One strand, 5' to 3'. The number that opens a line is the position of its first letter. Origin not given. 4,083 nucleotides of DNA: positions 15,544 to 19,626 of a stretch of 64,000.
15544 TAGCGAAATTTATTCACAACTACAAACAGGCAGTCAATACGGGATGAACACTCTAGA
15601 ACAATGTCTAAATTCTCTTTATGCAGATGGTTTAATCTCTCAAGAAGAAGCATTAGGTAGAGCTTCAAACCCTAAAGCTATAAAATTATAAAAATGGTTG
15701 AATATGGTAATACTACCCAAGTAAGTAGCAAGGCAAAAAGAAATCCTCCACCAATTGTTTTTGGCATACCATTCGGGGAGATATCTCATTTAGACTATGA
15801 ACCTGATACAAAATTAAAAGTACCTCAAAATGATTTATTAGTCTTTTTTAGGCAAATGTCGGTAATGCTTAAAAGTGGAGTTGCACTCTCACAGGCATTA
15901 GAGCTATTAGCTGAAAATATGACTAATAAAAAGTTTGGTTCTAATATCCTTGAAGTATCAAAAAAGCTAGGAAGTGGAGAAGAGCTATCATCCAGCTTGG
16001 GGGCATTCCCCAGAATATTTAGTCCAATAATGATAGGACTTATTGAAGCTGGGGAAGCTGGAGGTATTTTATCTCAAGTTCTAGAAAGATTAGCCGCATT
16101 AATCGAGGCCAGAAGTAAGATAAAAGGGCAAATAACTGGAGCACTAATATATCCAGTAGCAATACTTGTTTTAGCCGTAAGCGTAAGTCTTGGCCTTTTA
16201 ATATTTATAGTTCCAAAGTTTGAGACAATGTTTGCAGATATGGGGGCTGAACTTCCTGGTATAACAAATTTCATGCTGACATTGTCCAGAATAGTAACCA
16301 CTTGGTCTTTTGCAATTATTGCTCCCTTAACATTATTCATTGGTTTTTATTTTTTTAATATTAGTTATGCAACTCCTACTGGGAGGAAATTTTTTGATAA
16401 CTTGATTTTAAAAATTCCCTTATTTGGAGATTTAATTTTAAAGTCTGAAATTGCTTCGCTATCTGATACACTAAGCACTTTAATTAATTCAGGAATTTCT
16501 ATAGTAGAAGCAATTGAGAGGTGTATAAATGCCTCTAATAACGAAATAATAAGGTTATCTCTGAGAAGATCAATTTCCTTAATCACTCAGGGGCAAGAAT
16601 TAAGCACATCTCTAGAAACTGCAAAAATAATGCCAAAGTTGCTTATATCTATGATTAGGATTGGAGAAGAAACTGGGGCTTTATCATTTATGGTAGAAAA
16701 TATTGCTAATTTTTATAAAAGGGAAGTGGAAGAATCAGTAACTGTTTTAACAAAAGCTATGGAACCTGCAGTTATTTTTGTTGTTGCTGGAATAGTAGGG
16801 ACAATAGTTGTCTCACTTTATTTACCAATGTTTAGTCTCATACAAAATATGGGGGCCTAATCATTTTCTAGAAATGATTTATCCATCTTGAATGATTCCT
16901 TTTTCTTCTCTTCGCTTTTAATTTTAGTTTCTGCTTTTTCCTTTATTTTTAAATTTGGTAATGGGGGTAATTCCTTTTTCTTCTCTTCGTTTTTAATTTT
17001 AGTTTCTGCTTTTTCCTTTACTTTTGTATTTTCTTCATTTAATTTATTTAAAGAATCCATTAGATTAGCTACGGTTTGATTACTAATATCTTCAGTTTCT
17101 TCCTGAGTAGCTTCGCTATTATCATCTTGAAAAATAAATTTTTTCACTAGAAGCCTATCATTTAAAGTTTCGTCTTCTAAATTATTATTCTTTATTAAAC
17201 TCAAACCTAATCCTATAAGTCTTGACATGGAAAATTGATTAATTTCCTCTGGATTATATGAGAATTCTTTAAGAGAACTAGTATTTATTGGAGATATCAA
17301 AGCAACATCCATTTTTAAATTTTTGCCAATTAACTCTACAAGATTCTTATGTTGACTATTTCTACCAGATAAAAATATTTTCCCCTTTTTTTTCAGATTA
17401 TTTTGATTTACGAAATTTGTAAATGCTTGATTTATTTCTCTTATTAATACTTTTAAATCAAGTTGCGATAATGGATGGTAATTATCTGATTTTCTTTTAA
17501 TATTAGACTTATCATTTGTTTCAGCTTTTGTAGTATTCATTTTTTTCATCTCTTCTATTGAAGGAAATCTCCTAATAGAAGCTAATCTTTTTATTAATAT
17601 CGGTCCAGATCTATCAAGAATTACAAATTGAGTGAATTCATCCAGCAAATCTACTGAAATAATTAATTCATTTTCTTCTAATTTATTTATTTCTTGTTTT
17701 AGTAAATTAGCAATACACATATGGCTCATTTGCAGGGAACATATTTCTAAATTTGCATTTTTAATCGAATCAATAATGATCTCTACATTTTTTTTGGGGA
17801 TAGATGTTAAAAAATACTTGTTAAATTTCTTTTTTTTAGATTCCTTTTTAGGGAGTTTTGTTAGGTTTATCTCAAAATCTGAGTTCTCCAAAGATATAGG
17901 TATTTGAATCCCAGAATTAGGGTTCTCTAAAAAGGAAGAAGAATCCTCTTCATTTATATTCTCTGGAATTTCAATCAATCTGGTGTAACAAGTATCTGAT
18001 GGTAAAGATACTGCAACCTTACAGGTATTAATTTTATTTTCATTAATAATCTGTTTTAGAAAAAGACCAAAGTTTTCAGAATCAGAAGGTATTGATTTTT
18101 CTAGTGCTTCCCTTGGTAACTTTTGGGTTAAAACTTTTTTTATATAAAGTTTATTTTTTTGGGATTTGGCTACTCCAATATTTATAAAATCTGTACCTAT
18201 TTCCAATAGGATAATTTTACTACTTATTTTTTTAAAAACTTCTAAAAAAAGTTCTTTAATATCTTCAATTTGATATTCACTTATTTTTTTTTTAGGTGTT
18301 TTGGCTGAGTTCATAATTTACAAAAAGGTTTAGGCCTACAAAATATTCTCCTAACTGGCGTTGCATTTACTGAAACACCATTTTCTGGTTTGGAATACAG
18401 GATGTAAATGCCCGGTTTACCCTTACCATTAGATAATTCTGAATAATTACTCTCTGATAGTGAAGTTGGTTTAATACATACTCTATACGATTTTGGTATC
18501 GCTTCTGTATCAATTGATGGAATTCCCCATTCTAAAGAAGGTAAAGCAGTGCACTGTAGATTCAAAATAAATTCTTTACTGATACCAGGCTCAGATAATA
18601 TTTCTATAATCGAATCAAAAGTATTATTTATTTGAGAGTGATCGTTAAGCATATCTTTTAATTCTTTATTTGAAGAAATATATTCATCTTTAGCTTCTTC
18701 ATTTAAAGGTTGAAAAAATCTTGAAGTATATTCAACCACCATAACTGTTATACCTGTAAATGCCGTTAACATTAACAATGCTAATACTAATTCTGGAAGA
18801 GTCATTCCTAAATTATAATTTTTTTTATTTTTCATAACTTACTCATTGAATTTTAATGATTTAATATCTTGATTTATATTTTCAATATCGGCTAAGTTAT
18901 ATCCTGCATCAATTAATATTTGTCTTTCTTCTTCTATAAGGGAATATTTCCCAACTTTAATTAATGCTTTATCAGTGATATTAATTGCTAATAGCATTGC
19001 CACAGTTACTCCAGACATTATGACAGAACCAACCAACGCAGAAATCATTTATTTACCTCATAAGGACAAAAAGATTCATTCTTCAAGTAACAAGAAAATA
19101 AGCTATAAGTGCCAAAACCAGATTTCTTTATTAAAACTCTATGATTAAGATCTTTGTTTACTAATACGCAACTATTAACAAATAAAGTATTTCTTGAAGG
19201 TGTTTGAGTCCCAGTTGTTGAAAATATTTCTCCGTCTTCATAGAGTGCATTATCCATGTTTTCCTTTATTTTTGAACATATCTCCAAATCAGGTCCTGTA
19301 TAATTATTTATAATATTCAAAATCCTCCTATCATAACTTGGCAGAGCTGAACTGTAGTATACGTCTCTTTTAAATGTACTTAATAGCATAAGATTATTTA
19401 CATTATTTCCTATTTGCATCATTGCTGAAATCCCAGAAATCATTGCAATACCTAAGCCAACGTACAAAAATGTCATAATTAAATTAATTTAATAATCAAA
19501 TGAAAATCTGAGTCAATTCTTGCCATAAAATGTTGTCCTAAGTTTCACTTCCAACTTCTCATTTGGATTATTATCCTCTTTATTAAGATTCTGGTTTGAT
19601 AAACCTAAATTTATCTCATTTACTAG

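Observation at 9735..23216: Complete type IV pilus gene set in a streamlined Prochlorococcus-like genome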

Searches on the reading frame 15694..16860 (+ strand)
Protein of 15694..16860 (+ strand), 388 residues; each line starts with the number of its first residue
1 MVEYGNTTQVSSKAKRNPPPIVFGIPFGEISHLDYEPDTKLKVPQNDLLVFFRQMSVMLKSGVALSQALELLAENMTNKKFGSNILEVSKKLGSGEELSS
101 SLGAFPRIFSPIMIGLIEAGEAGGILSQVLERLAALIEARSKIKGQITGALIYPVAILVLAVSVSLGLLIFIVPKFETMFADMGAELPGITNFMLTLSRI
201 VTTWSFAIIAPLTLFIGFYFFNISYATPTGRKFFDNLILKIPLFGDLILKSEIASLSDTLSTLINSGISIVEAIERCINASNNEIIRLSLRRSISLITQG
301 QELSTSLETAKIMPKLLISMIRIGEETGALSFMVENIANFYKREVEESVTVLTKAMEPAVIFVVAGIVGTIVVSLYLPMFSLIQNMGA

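Call 4: search_protein_families(library=pfam, proteins=[window:15694-16860:+], max_evalue=0.1)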
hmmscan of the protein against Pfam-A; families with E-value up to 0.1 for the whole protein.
window:15694-16860:+ (388 aa): 3 families
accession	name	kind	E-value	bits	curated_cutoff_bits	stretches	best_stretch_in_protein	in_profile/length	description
PF00482.28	T2SSF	-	1.7e-52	177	25.2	2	51-174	1-125/125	Type II secretion system (T2SS), protein F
PF14781.12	BBS2_N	-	0.04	14.3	26.3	1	281-353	34-105/107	Ciliary BBSome complex subunit 2, N-terminal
PF24492.1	HEAT_ECM29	-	0.045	14.3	27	1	269-319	51-101/160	Proteasome adapter and scaffold protein ECM29, HEAT-repeat domain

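Call 6: search_protein_families(library=ncbifam, proteins=[window:15694-16860:+], max_evalue=0.01)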
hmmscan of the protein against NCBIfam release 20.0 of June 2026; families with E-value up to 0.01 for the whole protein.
window:15694-16860:+ (388 aa): 6 families
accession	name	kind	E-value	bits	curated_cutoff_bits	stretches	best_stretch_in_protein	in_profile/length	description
NF052607.1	T4PiliAsmPilCThrm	equivalog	1.8e-87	294.1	700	1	46-386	66-404/406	type IV pilus assembly protein PilC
NF052606.1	T4PiliAsmPilCMyx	equivalog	7.1e-86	288.6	700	1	43-385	77-417/419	type IV pilus assembly protein PilC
TIGR02120.1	GspF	equivalog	1.4e-83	281.4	424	1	42-385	59-400/401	type II secretion system inner membrane protein GspF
NF007861.0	PRK10573.1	equivalog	3.4e-71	240.4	401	1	46-387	59-399/401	protein transport protein HofC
NF047826.1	T3SSXpsF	equivalog_domain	1.5e-58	198.5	650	1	45-387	65-405/405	type II secretion system protein XpsF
NF041012.2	T4P_ComGB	equivalog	7e-38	130.8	240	1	51-384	6-332/332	competence type IV pilus assembly protein ComGB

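Call 15: find_related_loci(query=window:15694-16860:+, collection=genome_contigs, flank=10000)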
Query window:15694-16860:+ (388 aa) in genome_contigs; peptide patterns used: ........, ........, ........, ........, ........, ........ (x = any residue, [..] = any of these).
371 stretches matched a pattern; 21 encode a relative of the query (tblastn E <= 1e-3); 21 distinct loci.
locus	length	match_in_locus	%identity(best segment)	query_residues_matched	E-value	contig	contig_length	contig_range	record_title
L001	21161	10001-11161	81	1-387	0e+0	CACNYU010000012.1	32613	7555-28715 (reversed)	MAG: uncultured Prochlorococcus sp. isolate AH-287-J03 genome assembly, contig: AH-287-J03_NODE_12, whole genome shotgun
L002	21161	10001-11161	80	1-387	0e+0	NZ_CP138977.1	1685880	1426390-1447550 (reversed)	Prochlorococcus marinus str. MIT 9201 chromosome, complete genome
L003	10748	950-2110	81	1-387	0e+0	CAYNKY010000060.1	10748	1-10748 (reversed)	MAG TPA_asm: uncultured Prochlorococcus sp. isolate binchicken_co76_412 genome assembly, contig: NODE_7799_length_10748_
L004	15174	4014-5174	79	1-387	0e+0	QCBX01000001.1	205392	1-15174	Prochlorococcus sp. AG-347-J21 Ga0115702_101, whole genome shotgun sequence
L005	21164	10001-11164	77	1-388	0e+0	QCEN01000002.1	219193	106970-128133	Prochlorococcus sp. AG-355-P07 Ga0115784_102, whole genome shotgun sequence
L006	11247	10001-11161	78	1-387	0e+0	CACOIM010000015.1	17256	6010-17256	MAG: uncultured Prochlorococcus sp. isolate AH-321-J03 genome assembly, contig: AH-321-J03_NODE_15, whole genome shotgun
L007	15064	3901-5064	77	1-388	0e+0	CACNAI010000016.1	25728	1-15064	MAG: uncultured Prochlorococcus sp. isolate AG-892-J18 genome assembly, contig: AG-892-J18_NODE_16, whole genome shotgun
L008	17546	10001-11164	80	1-388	0e+0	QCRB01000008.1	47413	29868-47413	Prochlorococcus sp. AG-459-E08 Ga0172004_108, whole genome shotgun sequence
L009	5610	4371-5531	72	1-387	0e+0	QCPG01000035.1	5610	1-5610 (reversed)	Prochlorococcus sp. AG-436-E22 Ga0171968_135, whole genome shotgun sequence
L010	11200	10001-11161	72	1-387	5e-179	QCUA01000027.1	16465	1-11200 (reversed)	Prochlorococcus sp. AG-676-L21 Ga0172055_127, whole genome shotgun sequence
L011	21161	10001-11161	71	1-387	2e-177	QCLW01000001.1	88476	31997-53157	Prochlorococcus sp. AG-418-F16 Ga0171919_101, whole genome shotgun sequence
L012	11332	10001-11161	74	1-387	0e+0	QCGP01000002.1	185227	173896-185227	Prochlorococcus sp. AG-388-F11 Ga0171845_102, whole genome shotgun sequence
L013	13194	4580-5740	71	1-387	5e-174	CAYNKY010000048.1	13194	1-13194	MAG TPA_asm: uncultured Prochlorococcus sp. isolate binchicken_co76_412 genome assembly, contig: NODE_5811_length_13194_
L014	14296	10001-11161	79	1-387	0e+0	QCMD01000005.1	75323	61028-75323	Prochlorococcus sp. AG-418-K17 Ga0171926_105, whole genome shotgun sequence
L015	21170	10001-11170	61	1-387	3e-150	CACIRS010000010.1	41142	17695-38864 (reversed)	uncultured Prochlorococcus sp. isolate AG-439-E13 genome assembly, contig: AG-439-E13_NODE_10, whole genome shotgun sequ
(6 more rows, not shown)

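Call 63: search_protein_representatives(protein=window:15694-16860:+)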
Query: 388 residues. Proteins with E-value up to 0.001 (for the whole library): 44842; up to 1e-10: 29129; up to 1e-30: 9321. The best 150 are listed.
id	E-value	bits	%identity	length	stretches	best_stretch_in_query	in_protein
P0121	2.0e-136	471.3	60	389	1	2-387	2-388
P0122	1.5e-76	274.4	64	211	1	179-387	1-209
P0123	6.3e-72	259.2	41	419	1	47-386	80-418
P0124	7.4e-72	259.0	37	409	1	33-387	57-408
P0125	3.3e-71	256.8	37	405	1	37-386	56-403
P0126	3.2e-70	253.6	38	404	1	39-383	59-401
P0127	4.4e-70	253.1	38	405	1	43-387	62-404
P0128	2.3e-69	250.8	37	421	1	42-386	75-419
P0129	1.1e-68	248.5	35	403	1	42-385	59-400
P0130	3.5e-68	246.9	36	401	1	43-382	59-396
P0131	2.9e-67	243.9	36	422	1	42-386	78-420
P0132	5.1e-67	243.1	37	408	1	41-383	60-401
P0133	8.9e-67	242.3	38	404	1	42-384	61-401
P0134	1.0e-66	242.1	39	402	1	41-383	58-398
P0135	2.6e-66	240.7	37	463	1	40-384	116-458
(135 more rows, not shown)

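Call 64: list_cluster_members(proteins=[P0121, P0123, P0124, P0125, P0126, P0127, P0128, P0129, P0130, P0134])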
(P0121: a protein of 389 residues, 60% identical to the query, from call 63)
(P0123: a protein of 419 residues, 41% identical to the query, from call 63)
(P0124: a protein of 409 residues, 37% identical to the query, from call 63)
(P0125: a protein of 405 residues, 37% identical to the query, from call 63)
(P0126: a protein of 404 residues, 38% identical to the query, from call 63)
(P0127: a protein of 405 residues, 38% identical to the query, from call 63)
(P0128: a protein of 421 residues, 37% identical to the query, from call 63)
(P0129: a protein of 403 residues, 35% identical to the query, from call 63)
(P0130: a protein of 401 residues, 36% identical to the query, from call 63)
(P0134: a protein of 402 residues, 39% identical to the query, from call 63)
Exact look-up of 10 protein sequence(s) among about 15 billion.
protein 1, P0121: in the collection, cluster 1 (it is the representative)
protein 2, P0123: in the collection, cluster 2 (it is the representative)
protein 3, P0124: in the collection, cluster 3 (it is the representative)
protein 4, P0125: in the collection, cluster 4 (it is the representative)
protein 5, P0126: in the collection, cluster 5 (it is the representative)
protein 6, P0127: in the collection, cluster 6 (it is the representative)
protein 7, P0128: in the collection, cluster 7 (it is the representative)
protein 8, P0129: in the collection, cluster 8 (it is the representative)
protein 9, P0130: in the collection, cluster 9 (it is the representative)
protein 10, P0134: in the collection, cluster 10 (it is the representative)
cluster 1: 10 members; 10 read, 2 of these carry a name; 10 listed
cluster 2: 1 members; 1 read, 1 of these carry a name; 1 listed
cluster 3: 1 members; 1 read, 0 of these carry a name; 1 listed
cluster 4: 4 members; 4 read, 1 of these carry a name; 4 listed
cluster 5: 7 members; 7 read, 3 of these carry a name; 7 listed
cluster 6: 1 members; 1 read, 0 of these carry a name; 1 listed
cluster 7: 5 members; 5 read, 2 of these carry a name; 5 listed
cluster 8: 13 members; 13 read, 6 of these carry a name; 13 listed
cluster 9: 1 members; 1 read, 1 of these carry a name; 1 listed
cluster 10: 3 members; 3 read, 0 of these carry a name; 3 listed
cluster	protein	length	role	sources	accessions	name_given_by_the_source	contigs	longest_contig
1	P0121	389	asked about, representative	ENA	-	-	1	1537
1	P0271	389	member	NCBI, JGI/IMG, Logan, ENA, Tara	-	strand:+ start:2811 stop:3980 length:1170 start_codon:yes stop_codon:yes ...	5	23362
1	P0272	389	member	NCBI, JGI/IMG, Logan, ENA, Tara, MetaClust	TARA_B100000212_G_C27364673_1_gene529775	strand:+ start:480 stop:1649 length:1170 start_codon:yes stop_codon:yes gene_type:complete | TARA_052_SRF_0.22-1.6_C27364673_1_gene529775 COG1459 K02653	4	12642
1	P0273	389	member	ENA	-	-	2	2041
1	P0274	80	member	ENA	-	-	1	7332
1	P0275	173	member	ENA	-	-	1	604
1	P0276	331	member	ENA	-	-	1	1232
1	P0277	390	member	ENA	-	-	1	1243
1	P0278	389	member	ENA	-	-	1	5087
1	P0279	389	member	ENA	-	-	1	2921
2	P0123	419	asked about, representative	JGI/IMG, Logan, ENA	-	type IV pilus assembly protein PilC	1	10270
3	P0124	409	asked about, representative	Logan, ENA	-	-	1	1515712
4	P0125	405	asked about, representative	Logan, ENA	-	-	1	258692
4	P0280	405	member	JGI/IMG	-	type IV pilus assembly protein PilC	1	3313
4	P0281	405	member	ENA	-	-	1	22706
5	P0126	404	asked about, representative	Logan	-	-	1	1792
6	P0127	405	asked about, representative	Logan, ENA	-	-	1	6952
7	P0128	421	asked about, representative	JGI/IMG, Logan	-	-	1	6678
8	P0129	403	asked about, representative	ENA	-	-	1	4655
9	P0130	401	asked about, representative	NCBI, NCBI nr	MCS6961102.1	MAG: type II secretion system F family protein [Deltaproteobacteria bacterium] | type II secretion system F family protein [Deltaproteobacteria bacterium]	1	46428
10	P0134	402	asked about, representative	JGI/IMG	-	-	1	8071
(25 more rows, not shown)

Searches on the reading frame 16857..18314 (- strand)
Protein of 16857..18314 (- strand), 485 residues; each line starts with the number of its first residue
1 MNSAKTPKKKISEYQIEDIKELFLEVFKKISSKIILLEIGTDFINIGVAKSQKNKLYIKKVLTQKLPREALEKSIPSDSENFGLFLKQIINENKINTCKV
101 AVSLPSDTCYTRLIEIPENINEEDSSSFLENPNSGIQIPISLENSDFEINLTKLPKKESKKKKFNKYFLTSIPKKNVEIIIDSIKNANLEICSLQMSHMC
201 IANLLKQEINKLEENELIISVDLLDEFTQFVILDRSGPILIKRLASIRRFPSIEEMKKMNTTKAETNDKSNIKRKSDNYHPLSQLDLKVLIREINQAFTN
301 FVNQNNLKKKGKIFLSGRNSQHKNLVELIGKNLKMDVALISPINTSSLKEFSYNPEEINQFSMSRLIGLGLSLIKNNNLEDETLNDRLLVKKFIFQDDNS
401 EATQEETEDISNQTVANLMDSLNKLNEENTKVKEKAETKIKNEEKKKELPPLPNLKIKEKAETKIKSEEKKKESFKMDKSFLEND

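Call 4: search_protein_families(library=pfam, proteins=[window:16857-18314:-], max_evalue=0.1)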
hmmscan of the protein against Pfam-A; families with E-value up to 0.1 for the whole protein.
window:16857-18314:- (485 aa): 1 family
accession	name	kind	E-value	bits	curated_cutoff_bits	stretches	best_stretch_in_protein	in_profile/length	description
PF11104.14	PilM_2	-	9.9e-14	51.4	27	1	38-373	3-337/340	Type IV pilus assembly protein PilM;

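Call 6: search_protein_families(library=ncbifam, proteins=[window:16857-18314:-], max_evalue=0.01)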
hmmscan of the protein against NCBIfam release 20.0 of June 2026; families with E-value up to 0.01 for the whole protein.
window:16857-18314:- (485 aa): 1 family
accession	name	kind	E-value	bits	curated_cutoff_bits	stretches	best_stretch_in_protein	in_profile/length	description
TIGR01175.1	pilM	subfamily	1.2e-18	67.3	133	1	32-371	3-345/348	type IV pilus assembly protein PilM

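Call 60: search_solved_structures(query=window:16857-18314:-, max_evalue=1)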
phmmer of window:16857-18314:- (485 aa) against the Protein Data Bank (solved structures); distinct sequences matched with E-value up to 1: 2.
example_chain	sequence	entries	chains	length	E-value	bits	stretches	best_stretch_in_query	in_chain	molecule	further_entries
5eox_A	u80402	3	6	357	0.3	13.1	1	26-184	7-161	Type 4 fimbrial biogenesis protein PilM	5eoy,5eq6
5eou_A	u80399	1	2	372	0.34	13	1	26-184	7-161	Type 4 fimbrial biogenesis protein PilM,Type 4 fimbrial biogenesis protein PilN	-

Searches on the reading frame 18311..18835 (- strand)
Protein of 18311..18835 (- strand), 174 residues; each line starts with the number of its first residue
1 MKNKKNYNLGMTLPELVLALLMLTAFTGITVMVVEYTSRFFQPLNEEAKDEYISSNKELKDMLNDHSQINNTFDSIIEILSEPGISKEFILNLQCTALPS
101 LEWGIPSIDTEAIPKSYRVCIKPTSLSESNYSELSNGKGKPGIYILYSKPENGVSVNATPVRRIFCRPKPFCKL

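Call 5: search_protein_families(library=pfam, proteins=[window:18311-18835:-], max_evalue=0.1)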
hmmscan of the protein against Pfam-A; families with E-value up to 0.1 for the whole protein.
window:18311-18835:- (174 aa): 0 families

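Call 7: search_protein_families(library=ncbifam, proteins=[window:18311-18835:-], max_evalue=0.1)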
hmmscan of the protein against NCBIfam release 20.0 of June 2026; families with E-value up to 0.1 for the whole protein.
window:18311-18835:- (174 aa): 0 families

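Call 59: search_solved_structures(query=A5, max_evalue=10)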
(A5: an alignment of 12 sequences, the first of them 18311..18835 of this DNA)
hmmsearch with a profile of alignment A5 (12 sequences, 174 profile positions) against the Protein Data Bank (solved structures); distinct sequences matched with E-value up to 10: 3.
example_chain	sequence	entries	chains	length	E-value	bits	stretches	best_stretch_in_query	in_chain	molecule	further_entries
9zn4_A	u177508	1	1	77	0.25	14.3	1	51-100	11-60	Nif11 domain-containing protein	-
2ewc_A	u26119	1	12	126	1.3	12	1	66-110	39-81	conserved hypothetical protein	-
8fjg_A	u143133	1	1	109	4.2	10.4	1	37-86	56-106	H12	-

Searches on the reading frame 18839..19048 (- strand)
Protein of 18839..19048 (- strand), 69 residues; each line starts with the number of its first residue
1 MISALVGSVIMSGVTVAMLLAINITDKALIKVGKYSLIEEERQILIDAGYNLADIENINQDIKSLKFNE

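Call 5: search_protein_families(library=pfam, proteins=[window:18839-19048:-], max_evalue=0.1)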
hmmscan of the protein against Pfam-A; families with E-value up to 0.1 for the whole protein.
window:18839-19048:- (69 aa): 0 families

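Call 7: search_protein_families(library=ncbifam, proteins=[window:18839-19048:-], max_evalue=0.1)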
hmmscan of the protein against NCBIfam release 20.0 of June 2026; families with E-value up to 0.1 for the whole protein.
window:18839-19048:- (69 aa): 0 families

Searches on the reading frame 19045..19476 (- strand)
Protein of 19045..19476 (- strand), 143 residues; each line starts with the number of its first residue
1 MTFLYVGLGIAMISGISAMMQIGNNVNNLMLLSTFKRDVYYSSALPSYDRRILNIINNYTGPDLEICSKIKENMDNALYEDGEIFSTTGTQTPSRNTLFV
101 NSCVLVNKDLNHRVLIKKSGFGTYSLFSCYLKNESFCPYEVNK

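Call 5: search_protein_families(library=pfam, proteins=[window:19045-19476:-], max_evalue=0.1)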
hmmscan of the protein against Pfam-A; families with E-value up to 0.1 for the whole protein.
window:19045-19476:- (143 aa): 0 families

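Call 7: search_protein_families(library=ncbifam, proteins=[window:19045-19476:-], max_evalue=0.1)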
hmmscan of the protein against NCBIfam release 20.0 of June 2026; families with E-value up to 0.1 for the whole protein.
window:19045-19476:- (143 aa): 0 families
